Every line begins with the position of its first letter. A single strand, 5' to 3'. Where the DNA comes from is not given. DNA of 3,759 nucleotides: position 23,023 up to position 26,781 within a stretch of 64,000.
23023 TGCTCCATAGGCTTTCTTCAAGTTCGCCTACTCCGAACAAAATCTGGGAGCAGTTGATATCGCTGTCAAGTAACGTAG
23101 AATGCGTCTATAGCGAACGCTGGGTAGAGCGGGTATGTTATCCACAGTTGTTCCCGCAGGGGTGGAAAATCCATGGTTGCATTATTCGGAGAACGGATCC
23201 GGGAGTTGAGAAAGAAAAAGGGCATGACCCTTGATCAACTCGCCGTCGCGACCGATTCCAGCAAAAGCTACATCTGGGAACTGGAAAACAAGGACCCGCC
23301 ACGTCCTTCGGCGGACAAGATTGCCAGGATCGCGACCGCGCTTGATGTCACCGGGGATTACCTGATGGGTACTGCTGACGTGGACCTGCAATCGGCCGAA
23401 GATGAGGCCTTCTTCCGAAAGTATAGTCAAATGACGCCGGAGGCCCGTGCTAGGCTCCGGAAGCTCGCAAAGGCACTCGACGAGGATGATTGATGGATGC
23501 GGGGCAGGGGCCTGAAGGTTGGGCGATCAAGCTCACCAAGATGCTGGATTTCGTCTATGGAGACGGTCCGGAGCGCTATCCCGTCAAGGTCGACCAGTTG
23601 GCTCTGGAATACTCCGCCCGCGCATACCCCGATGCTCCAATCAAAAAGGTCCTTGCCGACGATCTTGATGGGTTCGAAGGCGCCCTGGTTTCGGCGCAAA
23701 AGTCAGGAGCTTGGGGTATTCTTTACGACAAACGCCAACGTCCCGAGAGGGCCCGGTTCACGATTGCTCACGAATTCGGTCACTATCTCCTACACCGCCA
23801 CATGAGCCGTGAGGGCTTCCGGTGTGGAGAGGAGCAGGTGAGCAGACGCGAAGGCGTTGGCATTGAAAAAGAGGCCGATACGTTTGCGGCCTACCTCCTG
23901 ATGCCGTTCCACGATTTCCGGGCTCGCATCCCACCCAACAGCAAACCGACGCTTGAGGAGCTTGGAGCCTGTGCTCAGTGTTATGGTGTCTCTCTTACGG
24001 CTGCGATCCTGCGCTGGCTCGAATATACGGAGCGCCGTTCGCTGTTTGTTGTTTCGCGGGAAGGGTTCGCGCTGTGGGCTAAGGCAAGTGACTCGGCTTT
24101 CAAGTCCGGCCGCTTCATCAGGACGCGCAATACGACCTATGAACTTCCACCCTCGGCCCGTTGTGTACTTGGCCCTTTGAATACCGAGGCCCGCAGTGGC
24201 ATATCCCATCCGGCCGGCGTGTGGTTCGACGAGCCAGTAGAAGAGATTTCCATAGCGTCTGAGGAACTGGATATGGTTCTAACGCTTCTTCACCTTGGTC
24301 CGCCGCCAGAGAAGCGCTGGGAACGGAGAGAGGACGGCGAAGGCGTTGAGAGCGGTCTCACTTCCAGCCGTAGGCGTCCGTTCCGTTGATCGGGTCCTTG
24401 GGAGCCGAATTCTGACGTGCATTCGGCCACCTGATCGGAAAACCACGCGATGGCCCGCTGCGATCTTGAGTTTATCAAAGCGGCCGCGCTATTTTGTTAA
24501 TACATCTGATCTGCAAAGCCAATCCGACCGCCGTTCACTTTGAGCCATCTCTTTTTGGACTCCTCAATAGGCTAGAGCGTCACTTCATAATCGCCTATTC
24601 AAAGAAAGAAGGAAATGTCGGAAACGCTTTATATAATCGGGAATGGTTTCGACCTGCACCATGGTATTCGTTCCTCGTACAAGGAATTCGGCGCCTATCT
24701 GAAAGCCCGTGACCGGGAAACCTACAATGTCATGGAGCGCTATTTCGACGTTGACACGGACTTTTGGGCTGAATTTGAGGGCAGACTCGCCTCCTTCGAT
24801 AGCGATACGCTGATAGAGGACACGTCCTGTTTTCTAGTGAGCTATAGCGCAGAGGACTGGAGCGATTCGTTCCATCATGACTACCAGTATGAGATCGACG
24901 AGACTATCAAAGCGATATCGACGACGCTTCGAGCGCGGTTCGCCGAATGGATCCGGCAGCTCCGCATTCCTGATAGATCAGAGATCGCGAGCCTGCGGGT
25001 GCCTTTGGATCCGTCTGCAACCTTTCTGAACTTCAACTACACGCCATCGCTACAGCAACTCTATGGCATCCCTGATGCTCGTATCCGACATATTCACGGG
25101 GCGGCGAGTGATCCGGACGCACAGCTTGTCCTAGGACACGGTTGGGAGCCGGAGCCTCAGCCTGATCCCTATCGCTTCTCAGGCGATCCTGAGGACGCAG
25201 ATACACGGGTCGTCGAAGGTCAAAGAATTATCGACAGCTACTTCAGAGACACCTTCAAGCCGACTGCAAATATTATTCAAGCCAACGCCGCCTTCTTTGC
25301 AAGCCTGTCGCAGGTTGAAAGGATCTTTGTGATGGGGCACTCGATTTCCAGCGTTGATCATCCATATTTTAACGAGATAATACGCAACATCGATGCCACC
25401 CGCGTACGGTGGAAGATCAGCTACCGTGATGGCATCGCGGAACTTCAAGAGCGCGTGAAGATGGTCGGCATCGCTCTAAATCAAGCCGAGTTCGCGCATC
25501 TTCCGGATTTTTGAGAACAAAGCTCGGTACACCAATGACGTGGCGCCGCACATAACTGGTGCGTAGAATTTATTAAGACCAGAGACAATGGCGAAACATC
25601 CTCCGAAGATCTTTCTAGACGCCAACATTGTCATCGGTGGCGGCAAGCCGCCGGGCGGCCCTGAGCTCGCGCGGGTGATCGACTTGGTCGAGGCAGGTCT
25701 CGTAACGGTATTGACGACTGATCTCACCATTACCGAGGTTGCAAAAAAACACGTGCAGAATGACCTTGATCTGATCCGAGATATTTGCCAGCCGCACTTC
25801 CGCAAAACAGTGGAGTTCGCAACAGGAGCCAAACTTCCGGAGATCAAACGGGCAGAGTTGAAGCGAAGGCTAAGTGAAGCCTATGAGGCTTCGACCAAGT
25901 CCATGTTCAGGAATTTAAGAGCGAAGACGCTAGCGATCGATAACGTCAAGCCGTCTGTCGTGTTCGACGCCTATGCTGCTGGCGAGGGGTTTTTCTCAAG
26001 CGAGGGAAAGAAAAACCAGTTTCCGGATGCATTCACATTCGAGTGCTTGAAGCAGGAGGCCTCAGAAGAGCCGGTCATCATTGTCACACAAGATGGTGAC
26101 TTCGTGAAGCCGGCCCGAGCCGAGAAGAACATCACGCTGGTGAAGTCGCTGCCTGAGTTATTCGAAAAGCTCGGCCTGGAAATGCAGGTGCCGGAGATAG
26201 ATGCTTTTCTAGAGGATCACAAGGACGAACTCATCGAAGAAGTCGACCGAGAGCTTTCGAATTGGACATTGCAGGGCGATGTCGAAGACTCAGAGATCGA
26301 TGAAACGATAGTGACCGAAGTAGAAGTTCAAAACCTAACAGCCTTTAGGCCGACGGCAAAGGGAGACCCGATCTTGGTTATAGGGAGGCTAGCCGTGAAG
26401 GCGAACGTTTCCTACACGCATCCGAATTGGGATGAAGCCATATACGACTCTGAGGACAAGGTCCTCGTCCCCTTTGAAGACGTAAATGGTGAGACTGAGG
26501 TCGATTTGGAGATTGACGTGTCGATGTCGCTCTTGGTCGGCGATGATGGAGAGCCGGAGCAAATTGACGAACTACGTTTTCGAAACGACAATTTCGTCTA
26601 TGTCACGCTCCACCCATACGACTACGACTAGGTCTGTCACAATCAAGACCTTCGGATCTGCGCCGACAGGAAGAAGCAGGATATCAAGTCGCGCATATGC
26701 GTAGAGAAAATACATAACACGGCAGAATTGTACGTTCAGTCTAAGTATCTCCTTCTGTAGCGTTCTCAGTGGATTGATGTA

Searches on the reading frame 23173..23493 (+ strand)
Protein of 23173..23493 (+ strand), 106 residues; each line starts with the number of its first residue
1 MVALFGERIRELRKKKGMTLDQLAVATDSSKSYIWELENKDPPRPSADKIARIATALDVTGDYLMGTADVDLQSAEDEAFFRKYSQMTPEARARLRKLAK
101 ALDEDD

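Call 3: search_protein_families(library=pfam, proteins=[window:23173-23493:+], max_evalue=0.1)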
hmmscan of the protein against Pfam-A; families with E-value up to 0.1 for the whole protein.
window:23173-23493:+ (106 aa): 6 families
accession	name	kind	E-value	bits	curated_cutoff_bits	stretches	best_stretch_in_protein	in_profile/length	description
PF13560.12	HTH_31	-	3.3e-13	50.2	27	1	5-62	2-59/64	Helix-turn-helix domain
PF01381.28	HTH_3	-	1.2e-12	48.1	23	1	9-64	1-55/55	Helix-turn-helix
PF12844.13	HTH_19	-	9.1e-11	41.9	30.2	1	6-69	1-63/64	Helix-turn-helix domain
PF13443.12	HTH_26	-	4e-08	33.8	22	1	8-60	1-53/63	Cro/C1-type HTH DNA-binding domain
PF13413.12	HTH_25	-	3.6e-05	23.9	24.6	1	9-43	2-36/62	Helix-turn-helix domain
PF20599.3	DUF6796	-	0.049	13.7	26.9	1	50-88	12-53/225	Family of unknown function (DUF6796)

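Call 4: search_protein_families(library=padloc, proteins=[window:23173-23493:+], max_evalue=0.1)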
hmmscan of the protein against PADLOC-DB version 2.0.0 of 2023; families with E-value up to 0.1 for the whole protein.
window:23173-23493:+ (106 aa): 16 families
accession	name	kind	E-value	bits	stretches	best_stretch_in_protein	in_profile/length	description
PDLC04142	capH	-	7.8e-32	108.4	1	4-106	6-102/103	capH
PDLC02926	HTH_VI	-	4.3e-11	40.9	1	5-80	2-76/92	-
PDLC03954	RmrA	-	4.8e-10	36.9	1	4-97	10-100/380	-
PDLC03949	RmrA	-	1.2e-09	35.6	1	7-93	5-88/363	-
PDLC03944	RmrA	-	9.9e-09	32.7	1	4-95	6-94/384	-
PDLC03665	Control_protein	-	5.8e-08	30.9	1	4-70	8-74/77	control protein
PDLC03951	RmrA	-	6e-08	30.1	1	6-94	10-94/400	-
PDLC03943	RmrA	-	3.3e-07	27.7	1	6-101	4-94/370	-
PDLC03953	RmrA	-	3.4e-07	27.8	1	3-98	4-95/373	-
PDLC03948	RmrA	-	5.8e-07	26.7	1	5-95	9-97/397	-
PDLC03664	Control_protein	-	1.1e-06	27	1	4-60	13-68/74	control protein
PDLC03946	RmrA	-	1.5e-05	21.9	1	7-92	5-87/357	-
PDLC03945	RmrA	-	3.8e-05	21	1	5-83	3-82/394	-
PDLC03947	RmrA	-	5.9e-05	20.1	1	4-92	11-96/383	-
PDLC03955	RmrA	-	0.00062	17.1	1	9-95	25-108/371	-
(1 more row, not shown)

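Call 91: search_protein_families(library=ncbifam, proteins=[window:23173-23493:+], max_evalue=0.001)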
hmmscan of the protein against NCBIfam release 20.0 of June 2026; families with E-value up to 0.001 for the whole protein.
window:23173-23493:+ (106 aa): 9 families
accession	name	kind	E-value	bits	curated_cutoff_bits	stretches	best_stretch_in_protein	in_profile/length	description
NF041951.1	phage_RstR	subfamily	1.5e-12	47.7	80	1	5-102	3-99/108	RstR family transcriptional repressor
NF006015.0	PRK08154.1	subfamily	7.9e-09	35.1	204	1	4-101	30-124/314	anaerobic benzoate catabolism transcriptional regulator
NF046032.1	TransRegSlrRBacil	equivalog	5.2e-07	29.9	250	1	5-78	2-75/149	HTH-type transcriptional regulator SlrR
TIGR03070.1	couple_hipB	subfamily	1.5e-05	24.8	71.65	1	5-58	3-55/58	type II toxin-antitoxin system Y4mF family antitoxin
NF007257.0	PRK09706.1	subfamily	0.0001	22.1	101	1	4-77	5-76/135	transcriptional repressor DicA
TIGR00270.2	TIGR00270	equivalog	0.00019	21.3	110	1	5-59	76-129/159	multiprotein bridging factor aMBF1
NF010465.0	PRK13890.1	equivalog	0.00041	20.5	96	1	8-90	9-89/121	conjugal transfer protein TrbA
NF052239.1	antitox_spr1629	equivalog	0.00045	19.4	335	1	5-82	3-81/377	spr1629 family repressor/antitoxin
NF038139.1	Reg_Aceta_RamB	equivalog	0.00071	18.3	700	1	5-72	3-69/465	acetate metabolism transcriptional regulator RamB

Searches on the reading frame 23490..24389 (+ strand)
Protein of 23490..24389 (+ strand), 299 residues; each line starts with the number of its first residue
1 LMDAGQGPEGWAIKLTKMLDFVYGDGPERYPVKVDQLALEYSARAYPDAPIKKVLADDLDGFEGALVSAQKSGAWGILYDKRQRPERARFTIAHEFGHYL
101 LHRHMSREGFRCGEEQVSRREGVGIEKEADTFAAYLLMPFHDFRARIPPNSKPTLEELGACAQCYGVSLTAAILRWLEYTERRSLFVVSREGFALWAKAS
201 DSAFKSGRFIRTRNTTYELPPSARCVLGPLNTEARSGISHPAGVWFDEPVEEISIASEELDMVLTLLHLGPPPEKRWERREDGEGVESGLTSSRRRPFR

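Call 3: search_protein_families(library=pfam, proteins=[window:23490-24389:+], max_evalue=0.1)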
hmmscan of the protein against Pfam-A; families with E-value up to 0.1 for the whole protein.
window:23490-24389:+ (299 aa): 1 family
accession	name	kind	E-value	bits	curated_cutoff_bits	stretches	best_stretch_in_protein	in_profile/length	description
PF06114.19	Peptidase_M78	-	3.1e-18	66.2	22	1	54-176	8-122/123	IrrE N-terminal-like domain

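Call 4: search_protein_families(library=padloc, proteins=[window:23490-24389:+], max_evalue=0.1)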
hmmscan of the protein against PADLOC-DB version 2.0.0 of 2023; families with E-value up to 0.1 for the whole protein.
window:23490-24389:+ (299 aa): 15 families
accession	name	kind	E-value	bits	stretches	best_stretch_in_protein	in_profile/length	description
PDLC04141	capP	-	2.3e-67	225.1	1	13-269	3-241/242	capP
PDLC03949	RmrA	-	9.3e-14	49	1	77-176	178-262/363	-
PDLC03953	RmrA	-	1.3e-12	45.7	1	82-177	202-281/373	-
PDLC03951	RmrA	-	2.9e-12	44.3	1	80-176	197-282/400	-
PDLC03954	RmrA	-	5.5e-12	43.3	1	78-176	198-287/380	-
PDLC03947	RmrA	-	1.1e-11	42.2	1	78-175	198-286/383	-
PDLC03945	RmrA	-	1.7e-11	41.9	1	70-171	190-285/394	-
PDLC03944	RmrA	-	3.4e-10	37.5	1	58-175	169-279/384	-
PDLC03952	RmrA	-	5.4e-10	36.7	1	83-175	215-298/395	-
PDLC03948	RmrA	-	7.1e-10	36.3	1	80-178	199-288/397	-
PDLC03946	RmrA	-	5.7e-09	33.2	1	80-149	182-239/357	-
PDLC03955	RmrA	-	4.6e-07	27.4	1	83-175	209-286/371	-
PDLC03950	RmrA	-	6.3e-07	26.7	1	68-169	176-268/369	-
PDLC03956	RmrA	-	8.2e-07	26.4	1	80-176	198-283/399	-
PDLC03943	RmrA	-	6e-05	20.3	1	83-174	187-267/370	-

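Call 91: search_protein_families(library=ncbifam, proteins=[window:23490-24389:+], max_evalue=0.001)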
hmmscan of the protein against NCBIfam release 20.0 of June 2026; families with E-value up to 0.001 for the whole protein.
window:23490-24389:+ (299 aa): 1 family
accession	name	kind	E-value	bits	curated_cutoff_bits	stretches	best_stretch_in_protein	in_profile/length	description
NF052239.1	antitox_spr1629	equivalog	1.6e-10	40.6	335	1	70-152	190-265/377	spr1629 family repressor/antitoxin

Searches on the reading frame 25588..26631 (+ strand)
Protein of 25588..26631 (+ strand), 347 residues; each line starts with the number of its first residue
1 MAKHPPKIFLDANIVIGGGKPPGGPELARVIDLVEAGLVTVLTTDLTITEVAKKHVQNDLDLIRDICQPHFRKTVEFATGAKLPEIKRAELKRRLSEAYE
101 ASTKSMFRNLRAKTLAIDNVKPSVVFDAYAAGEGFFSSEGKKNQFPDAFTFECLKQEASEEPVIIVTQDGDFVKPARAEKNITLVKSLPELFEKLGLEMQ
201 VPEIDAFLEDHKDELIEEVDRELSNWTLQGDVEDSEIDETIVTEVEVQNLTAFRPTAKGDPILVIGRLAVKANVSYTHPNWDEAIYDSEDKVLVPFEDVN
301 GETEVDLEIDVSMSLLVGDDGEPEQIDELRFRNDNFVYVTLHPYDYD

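Call 3: search_protein_families(library=pfam, proteins=[window:25588-26631:+], max_evalue=0.1)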
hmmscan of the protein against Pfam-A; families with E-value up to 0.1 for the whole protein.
window:25588-26631:+ (347 aa): 2 families
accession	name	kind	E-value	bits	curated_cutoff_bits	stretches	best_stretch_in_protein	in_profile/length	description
PF16289.11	PIN_12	-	2.5e-27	96.8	32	1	8-172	1-172/172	PIN domain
PF10982.13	DUF2789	-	0.00065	20.3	27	1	185-212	5-32/75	Protein of unknown function (DUF2789)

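Call 4: search_protein_families(library=padloc, proteins=[window:25588-26631:+], max_evalue=0.1)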
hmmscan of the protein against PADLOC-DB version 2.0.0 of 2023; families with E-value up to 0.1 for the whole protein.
window:25588-26631:+ (347 aa): 0 families
